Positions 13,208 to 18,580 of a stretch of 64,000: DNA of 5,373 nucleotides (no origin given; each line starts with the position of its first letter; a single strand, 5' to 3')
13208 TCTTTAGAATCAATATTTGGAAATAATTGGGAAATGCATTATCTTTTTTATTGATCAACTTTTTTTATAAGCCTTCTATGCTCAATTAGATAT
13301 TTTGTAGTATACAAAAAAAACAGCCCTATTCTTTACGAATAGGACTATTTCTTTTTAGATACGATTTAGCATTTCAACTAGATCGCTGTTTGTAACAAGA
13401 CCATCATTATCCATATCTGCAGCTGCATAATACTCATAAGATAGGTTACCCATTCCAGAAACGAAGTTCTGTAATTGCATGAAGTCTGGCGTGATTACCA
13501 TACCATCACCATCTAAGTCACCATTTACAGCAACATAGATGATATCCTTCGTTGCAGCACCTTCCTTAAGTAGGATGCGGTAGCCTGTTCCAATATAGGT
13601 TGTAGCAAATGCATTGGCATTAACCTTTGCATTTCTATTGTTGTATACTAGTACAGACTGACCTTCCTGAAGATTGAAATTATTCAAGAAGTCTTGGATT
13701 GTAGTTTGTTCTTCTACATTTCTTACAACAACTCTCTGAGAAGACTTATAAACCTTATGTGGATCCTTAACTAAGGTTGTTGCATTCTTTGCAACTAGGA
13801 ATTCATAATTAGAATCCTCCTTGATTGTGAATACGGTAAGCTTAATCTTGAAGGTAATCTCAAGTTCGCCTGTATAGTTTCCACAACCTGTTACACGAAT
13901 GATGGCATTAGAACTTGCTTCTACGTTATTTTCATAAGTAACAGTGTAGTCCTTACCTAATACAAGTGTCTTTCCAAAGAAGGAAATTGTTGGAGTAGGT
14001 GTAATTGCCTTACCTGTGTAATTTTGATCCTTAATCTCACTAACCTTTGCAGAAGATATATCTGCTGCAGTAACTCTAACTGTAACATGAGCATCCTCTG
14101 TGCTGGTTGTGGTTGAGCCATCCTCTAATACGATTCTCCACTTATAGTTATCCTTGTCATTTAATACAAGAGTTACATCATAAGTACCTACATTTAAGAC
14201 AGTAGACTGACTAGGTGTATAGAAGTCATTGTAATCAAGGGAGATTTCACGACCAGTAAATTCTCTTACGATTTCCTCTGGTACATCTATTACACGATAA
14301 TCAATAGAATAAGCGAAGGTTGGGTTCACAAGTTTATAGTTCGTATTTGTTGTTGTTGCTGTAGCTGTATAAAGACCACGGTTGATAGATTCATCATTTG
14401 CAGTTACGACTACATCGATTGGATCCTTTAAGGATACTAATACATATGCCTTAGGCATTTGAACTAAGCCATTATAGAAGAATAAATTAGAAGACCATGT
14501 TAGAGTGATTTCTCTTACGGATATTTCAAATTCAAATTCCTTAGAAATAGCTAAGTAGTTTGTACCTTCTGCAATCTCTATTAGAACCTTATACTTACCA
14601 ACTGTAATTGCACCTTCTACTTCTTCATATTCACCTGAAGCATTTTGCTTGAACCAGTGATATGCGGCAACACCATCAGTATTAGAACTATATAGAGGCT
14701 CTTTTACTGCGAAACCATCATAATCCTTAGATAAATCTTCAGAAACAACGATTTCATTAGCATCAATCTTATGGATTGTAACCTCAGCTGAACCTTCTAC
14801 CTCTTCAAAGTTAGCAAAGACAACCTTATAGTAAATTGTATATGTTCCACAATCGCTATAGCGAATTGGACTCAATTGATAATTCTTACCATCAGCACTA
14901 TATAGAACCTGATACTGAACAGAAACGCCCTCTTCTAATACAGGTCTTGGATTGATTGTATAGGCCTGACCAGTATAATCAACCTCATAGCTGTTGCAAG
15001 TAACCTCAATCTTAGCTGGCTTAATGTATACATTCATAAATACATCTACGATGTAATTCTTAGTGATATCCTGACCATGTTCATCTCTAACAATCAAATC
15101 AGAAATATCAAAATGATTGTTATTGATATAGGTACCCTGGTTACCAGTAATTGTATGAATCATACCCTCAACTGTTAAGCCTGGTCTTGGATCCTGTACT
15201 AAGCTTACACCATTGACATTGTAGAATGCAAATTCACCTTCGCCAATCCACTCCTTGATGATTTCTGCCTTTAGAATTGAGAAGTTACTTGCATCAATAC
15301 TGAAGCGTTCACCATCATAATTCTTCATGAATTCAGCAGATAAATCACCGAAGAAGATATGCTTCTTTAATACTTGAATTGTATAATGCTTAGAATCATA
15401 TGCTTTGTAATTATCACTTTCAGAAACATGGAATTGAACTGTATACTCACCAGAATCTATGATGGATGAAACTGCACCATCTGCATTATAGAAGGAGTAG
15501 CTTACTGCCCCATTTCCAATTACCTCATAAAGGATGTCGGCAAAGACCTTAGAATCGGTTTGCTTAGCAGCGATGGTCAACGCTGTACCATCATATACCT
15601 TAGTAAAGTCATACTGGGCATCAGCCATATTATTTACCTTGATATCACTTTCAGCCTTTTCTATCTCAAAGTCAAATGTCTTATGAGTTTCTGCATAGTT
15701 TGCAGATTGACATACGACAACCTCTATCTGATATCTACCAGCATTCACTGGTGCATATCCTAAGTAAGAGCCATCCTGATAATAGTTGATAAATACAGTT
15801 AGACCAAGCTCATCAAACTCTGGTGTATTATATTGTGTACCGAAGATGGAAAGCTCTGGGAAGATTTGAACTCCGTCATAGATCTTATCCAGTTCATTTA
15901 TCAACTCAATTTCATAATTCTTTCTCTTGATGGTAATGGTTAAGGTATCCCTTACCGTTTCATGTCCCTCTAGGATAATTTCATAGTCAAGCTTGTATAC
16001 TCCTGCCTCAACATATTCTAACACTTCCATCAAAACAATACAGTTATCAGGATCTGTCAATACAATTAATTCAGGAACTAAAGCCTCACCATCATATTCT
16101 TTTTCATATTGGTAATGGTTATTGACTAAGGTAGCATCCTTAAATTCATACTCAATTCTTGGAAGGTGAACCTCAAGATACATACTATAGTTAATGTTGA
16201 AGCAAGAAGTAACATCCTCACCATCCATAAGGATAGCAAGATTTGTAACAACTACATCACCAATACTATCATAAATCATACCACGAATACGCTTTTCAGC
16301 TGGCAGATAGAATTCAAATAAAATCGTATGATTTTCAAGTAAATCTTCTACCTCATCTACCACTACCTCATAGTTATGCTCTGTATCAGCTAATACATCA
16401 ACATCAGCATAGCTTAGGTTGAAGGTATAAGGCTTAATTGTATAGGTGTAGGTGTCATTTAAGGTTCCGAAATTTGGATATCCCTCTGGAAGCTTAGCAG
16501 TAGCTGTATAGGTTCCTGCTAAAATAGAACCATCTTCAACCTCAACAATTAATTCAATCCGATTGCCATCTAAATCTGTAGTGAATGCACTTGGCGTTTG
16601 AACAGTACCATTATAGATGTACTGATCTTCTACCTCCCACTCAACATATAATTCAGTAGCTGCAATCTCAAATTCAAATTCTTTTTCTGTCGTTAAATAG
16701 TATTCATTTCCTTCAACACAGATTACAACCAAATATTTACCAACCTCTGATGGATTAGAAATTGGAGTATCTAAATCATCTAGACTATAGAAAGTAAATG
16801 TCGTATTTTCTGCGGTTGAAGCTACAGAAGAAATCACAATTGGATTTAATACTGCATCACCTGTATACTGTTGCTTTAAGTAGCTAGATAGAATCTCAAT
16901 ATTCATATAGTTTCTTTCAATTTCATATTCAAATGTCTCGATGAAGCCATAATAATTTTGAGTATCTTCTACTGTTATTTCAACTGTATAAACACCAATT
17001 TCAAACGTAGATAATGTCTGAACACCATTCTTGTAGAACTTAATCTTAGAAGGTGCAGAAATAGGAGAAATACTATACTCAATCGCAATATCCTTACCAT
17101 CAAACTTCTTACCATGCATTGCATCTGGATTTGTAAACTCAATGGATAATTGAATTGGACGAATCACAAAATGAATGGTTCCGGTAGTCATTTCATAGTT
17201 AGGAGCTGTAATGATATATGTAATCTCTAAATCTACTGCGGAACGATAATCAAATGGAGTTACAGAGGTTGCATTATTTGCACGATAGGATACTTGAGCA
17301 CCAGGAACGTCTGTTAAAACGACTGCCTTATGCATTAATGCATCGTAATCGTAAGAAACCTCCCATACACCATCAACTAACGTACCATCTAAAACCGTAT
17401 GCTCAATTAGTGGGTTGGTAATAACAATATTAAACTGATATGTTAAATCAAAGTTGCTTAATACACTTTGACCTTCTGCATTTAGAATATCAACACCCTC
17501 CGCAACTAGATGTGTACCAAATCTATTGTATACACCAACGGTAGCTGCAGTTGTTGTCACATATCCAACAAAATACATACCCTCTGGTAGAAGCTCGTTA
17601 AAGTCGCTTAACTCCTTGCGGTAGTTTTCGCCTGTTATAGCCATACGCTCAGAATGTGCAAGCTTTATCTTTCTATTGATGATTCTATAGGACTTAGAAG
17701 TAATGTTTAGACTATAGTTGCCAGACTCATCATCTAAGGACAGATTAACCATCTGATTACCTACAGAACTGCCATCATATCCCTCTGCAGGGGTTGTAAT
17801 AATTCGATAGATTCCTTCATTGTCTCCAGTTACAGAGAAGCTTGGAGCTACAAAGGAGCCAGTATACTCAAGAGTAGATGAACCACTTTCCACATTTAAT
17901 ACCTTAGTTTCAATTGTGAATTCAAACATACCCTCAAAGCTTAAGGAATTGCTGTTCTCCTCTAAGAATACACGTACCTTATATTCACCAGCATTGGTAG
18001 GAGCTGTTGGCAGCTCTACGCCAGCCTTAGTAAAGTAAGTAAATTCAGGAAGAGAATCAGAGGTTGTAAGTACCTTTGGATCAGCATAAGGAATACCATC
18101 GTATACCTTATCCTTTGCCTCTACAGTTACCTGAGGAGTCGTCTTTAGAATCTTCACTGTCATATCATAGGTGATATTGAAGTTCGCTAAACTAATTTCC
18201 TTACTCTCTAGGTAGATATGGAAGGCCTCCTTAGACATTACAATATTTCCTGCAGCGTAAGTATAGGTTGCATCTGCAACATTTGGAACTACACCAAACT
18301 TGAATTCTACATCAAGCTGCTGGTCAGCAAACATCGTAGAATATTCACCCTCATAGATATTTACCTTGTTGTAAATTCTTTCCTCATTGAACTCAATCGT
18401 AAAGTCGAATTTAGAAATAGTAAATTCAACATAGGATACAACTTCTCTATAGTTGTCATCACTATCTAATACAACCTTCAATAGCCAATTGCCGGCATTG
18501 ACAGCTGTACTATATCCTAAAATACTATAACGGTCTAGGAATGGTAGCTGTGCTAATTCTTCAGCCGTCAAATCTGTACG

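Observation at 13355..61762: Single uninterrupted 48.4-kb ORF encoding a protein of about 16,100 aa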

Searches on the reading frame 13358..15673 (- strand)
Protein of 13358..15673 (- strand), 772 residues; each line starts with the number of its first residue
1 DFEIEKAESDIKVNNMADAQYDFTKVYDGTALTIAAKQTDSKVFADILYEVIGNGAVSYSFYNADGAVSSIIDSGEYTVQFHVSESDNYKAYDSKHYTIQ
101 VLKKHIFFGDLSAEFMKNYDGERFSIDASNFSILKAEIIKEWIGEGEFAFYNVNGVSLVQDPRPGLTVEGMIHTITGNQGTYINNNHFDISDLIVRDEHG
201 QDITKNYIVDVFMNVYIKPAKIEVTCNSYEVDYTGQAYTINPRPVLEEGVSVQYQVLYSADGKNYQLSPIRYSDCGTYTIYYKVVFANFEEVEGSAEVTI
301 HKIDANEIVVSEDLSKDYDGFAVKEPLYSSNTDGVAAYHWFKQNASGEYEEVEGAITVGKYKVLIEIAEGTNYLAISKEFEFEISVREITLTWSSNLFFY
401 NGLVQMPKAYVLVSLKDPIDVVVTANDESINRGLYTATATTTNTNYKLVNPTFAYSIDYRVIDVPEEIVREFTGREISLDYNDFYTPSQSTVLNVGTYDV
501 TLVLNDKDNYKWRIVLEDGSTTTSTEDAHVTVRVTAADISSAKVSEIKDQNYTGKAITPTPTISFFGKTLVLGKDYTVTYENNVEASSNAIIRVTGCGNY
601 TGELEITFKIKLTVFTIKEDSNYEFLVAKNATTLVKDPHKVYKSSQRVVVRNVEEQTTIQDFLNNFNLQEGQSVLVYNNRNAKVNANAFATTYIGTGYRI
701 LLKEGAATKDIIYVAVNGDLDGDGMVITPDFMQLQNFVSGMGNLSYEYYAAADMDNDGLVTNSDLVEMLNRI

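Call 62: predict_structure(alignment_id=A2)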
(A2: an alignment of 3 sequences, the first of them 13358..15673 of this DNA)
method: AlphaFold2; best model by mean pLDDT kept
length: 772 residues; sequences in the alignment: 3
mean_pLDDT: 33.5   pTM: 0.24
mean pLDDT of the five models: 33.5, 32.2, 31.1, 30.4, 30.1
residues with pLDDT >= 90: 0; 70-90: 2; 50-70: 57; < 50: 713
segments of 3 or more residues with pLDDT < 50: 1-59, 66-77, 81-123, 127-164, 172-191, 205-260, 262-336, 353-358, 366-380, 382-522, 527-772
pLDDT, mean of each block of 10 residues (from residue 1): 25 30 33 30 30 43 50 43 42 36 35 35 46 30 27 25 47 38 34 59 49 29 22 24 29 35 40 36 39 35 24 24 26 43 65 48 49 40 40 26 23 25 27 26 23 20 19 20 26 35 42 45 49 37 32 31 43 35 28 25 27 28 28 33 35 38 42 34 27 26 25 26 26 29 26 28 33 30
secondary structure, 60 per line:
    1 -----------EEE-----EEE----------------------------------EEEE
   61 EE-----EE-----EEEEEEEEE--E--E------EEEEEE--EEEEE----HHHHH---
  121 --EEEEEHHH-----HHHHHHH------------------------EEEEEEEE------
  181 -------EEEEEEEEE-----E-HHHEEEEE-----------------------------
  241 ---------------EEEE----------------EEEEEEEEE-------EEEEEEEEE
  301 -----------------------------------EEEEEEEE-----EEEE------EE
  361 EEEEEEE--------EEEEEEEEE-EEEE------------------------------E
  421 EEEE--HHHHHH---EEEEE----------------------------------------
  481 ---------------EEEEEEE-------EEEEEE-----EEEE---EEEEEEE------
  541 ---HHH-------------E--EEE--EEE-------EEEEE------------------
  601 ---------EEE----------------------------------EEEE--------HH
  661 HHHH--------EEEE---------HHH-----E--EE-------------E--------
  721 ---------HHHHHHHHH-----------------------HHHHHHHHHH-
elements in order (helices of 4 or more, strands of 3 or more residues): E12-14 E20-22 E57-62 E75-83 E96-101 E104-108 H113-117 E123-127 H136-142 E167-174 E188-196 E207-211 E256-259 E276-284 E292-300 E336-343 E349-352 E359-367 E376-384 E386-389 E420-424 H427-432 E436-440 E496-502 E510-515 E521-524 E528-534 E563-565 E568-570 E578-582 E610-612 E647-650 H659-664 E673-676 H730-738 H762-771

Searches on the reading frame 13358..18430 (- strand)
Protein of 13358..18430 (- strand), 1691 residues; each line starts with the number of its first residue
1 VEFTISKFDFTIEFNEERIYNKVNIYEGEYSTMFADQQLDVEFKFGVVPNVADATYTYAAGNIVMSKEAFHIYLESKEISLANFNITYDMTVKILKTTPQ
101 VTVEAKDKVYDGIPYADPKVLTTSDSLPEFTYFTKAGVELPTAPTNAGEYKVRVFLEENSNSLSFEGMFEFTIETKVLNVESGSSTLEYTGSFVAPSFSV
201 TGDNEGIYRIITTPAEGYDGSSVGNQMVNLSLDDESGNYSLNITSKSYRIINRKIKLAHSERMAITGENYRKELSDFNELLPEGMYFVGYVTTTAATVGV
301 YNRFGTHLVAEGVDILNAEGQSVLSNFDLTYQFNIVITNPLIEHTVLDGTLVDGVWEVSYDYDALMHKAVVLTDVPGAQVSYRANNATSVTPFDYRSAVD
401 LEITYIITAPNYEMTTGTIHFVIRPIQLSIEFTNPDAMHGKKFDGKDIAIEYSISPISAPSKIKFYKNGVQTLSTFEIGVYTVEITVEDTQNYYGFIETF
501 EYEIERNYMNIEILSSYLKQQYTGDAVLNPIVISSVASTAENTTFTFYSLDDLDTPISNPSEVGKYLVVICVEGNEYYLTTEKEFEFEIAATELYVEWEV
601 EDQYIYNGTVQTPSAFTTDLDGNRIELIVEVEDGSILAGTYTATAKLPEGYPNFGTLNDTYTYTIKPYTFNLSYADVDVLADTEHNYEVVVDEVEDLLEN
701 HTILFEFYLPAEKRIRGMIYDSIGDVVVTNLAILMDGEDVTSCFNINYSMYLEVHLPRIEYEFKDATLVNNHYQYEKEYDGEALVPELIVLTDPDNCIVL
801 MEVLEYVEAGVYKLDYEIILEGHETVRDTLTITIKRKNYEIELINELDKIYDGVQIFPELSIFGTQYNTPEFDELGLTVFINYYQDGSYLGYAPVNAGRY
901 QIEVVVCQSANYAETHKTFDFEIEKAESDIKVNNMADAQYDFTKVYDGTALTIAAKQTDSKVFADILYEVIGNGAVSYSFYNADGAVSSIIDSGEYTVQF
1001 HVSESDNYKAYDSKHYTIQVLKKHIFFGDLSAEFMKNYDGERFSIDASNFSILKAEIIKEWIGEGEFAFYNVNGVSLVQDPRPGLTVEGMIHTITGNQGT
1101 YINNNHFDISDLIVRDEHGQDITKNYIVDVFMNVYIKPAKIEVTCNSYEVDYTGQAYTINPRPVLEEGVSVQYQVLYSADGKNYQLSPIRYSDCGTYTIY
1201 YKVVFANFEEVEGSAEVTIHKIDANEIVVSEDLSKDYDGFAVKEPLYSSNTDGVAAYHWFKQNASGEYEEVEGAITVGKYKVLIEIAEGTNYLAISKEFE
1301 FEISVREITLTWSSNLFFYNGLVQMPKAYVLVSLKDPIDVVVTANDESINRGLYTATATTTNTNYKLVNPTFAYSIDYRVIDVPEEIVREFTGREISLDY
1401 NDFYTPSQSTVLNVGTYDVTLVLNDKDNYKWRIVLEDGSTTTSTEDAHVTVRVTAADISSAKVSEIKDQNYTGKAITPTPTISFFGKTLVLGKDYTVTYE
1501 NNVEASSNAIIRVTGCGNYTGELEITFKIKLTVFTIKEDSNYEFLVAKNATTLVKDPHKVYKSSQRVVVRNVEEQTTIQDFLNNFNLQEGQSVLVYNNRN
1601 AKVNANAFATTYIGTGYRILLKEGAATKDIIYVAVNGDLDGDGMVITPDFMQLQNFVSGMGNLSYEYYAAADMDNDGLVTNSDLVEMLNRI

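Call 9: search_protein_families(library=pfam, proteins=[window:13358-18430:-], max_evalue=0.01)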
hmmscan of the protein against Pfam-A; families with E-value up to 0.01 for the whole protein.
window:13358-18430:- (1691 aa): 1 family
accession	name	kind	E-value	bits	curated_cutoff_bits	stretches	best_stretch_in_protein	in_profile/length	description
PF00404.24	Dockerin_1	-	3.8e-06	27.4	22.9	1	1637-1691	2-56/57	Dockerin type I domain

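Call 17: find_homologous_proteins(query=window:13358-18430:-, max_evalue=0.00001)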
Query window:13358-18430:- (1691 aa): 17 proteins with E <= 0.00001 among 8000 candidates.
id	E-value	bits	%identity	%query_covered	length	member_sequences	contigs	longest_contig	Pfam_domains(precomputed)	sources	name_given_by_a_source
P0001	0.0e+0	3721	98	100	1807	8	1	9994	PF00404.25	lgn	-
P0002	0.0e+0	1137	44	82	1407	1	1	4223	-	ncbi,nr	ncbi:MAG: hypothetical protein K2K50_04565, partial [Anaeroplasmataceae bacterium]|nr:hypothetical p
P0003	3.7e-79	285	39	5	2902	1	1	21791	PF26182.1,PF02368.25,PF00041.28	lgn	-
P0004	1.4e-43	167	41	4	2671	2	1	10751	PF00041.28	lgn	-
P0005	7.8e-43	165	43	5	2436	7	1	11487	PF09479.17,PF00415.25,PF13540.13,PF25390.2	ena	-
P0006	9.9e-42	161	41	4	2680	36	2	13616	PF00041.28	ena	-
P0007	1.4e-38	150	48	4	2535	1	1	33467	PF09479.17,PF13306.13,PF26182.1,PF22359.3,PF02368.25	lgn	-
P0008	6.7e-32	128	34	9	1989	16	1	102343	PF19127.7,PF03382.21,PF13306.13,PF01473.27,PF13855.13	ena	-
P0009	5.9e-24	102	28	20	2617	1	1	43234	PF07523.19,PF18657.7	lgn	-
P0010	7.2e-23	98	47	5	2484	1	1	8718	PF09479.17,PF13306.13,PF13287.13,PF13290.14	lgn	-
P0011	6.7e-19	85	39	5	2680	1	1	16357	PF07523.19,PF18657.7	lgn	-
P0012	7.4e-12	62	45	4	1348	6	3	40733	PF18998.7,PF00395.26,PF00188.33,PF16369.12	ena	-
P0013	8.5e-8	48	42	4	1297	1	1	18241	PF09479.17,PF00395.26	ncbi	-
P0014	1.8e-7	47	24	29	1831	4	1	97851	PF18676.7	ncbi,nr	ncbi:MAG: MBG domain-containing protein [Lachnospiraceae bacterium]|nr:MBG domain-containing protein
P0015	1.2e-6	45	32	7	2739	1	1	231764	PF13287.13,PF18676.7,PF13290.14,PF19085.7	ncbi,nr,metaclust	ncbi:Putative cell wall binding repeat-containing protein [Lachnospiraceae bacterium NE2001]|nr:Puta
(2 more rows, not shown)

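Call 82: find_encoding_contigs(protein=P0001, flank=10000, max_places=3)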
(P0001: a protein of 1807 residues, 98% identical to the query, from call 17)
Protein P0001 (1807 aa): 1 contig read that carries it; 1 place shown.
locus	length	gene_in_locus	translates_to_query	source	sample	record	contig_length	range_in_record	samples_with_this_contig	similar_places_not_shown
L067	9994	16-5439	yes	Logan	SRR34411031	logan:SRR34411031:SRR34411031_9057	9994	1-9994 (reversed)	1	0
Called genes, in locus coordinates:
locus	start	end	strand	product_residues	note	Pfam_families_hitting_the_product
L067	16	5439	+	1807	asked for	PF00404:Dockerin_1 (weak)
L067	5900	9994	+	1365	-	?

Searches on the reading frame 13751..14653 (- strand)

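Call 31: search_protein_families(library=pfam, proteins=[window:13751-14653:-], max_evalue=5)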
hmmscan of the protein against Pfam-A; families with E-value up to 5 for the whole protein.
window:13751-14653:- (301 aa): 4 families
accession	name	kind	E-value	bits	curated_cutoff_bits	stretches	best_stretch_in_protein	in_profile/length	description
PF18887.5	MBG_3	-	0.01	16.4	25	1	134-170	27-58/72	MBG domain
PF21226.3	MalQ_N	-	0.057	14.2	24.1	1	158-192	13-47/91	MalQ N-terminal beta sandwich domain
PF18614.7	RNase_II_C_S1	-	0.15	12.4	26.6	1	185-204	35-54/59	RNase II-type exonuclease C-terminal S1 domain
PF16303.10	DUF4945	-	1.8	9.1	28.4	1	74-117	44-87/115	Domain of unknown function (DUF4945)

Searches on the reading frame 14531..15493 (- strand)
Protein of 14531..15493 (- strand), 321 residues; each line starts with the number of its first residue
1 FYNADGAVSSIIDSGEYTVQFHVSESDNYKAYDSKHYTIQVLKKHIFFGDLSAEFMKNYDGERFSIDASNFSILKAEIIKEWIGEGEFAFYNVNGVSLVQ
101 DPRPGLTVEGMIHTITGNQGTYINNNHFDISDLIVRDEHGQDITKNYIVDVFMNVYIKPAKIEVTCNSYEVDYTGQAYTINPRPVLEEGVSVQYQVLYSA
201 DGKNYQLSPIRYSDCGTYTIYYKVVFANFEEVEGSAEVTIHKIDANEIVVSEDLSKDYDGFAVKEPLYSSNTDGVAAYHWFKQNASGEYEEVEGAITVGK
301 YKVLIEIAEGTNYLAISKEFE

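Call 31: search_protein_families(library=pfam, proteins=[window:14531-15493:-], max_evalue=5)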
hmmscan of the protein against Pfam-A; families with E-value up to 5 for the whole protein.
window:14531-15493:- (321 aa): 2 families
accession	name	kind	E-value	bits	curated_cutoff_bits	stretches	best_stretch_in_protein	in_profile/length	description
PF17883.6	MBG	-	0.00011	23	23.3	2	248-303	4-64/97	MBG domain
PF04234.18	CopC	-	0.013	16.9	23.3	0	210-237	62-89/92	CopC domain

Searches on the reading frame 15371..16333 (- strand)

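Call 31: search_protein_families(library=pfam, proteins=[window:15371-16333:-], max_evalue=5)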
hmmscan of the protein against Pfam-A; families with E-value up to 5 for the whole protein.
window:15371-16333:- (321 aa): 9 families
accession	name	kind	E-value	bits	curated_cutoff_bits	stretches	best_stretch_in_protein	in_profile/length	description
PF18657.6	YDG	-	0.021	15.5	25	1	242-311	12-80/85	YDG domain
PF07724.20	AAA_2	-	0.031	14.8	27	1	130-156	66-92/166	AAA domain (Cdc48 subfamily)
PF18887.5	MBG_3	-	0.056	14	25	1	177-227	27-71/72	MBG domain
PF17883.6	MBG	-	0.064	14.2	23.3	1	242-319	9-83/97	MBG domain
PF04234.18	CopC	-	0.23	12.9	23.3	0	293-317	66-90/92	CopC domain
PF22058.2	X25_BaPul_like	-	0.4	11.2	27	1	184-234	29-79/87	Pullulanase X25 domain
PF07495.19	Y_Y_Y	-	0.59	10.5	26.6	1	189-224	28-64/65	Y_Y_Y domain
PF18692.7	DUF5640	-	2.1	8.7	28.5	1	213-258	29-74/85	Family of unknown function (DUF5640)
PF11396.14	PepSY_like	-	2.6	8.8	28.3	0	128-152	51-75/83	Putative beta-lactamase-inhibitor-like, PepSY-like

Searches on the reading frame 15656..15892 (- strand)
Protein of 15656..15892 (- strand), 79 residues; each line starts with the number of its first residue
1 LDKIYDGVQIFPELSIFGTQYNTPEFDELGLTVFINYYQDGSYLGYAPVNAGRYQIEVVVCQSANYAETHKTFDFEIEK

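Call 69: search_solved_structures(query=A3, max_evalue=10, show_alignments=2)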
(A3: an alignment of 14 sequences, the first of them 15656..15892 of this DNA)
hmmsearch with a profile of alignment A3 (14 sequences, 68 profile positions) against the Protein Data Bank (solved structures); distinct sequences matched with E-value up to 10: 15.
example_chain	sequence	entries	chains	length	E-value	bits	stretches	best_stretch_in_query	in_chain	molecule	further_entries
4ng0_A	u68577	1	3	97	0.00058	23.3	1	2-67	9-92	LAR_0958 cell surface adhesin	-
4jrw_A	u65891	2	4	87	0.0082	19.6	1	28-68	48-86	Collagenase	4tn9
2y72_A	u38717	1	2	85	0.0083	19.6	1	28-68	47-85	COLLAGENASE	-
4aqo_A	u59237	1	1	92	0.0089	19.5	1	28-68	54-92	COLLAGENASE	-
2kpn_A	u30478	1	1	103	0.013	19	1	24-66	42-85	Bacillolysin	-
4u6t_A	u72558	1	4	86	0.28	14.7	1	33-62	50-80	ColH protein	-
2y3u_A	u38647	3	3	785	0.3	14.6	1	30-68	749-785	COLLAGENASE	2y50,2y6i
6aem_A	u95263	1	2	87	0.32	14.6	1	14-54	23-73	PKD domain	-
4u7k_A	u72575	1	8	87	0.33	14.5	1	33-62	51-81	ColH protein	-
9lqj_A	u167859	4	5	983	0.53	13.8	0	34-59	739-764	Collagenase ColH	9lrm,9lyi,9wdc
9lrk_A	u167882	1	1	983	0.53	13.8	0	34-59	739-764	Collagenase ColH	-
4l9d_A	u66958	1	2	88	0.73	13.4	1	30-53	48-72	Protease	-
1ksr_A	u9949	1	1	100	0.94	13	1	13-64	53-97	GELATION FACTOR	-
3vac_A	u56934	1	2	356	6.3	10.4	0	39-66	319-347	CFA/I fimbrial subunit E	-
2hb0_A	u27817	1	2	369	6.9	10.3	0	39-66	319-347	CFA/I fimbrial subunit E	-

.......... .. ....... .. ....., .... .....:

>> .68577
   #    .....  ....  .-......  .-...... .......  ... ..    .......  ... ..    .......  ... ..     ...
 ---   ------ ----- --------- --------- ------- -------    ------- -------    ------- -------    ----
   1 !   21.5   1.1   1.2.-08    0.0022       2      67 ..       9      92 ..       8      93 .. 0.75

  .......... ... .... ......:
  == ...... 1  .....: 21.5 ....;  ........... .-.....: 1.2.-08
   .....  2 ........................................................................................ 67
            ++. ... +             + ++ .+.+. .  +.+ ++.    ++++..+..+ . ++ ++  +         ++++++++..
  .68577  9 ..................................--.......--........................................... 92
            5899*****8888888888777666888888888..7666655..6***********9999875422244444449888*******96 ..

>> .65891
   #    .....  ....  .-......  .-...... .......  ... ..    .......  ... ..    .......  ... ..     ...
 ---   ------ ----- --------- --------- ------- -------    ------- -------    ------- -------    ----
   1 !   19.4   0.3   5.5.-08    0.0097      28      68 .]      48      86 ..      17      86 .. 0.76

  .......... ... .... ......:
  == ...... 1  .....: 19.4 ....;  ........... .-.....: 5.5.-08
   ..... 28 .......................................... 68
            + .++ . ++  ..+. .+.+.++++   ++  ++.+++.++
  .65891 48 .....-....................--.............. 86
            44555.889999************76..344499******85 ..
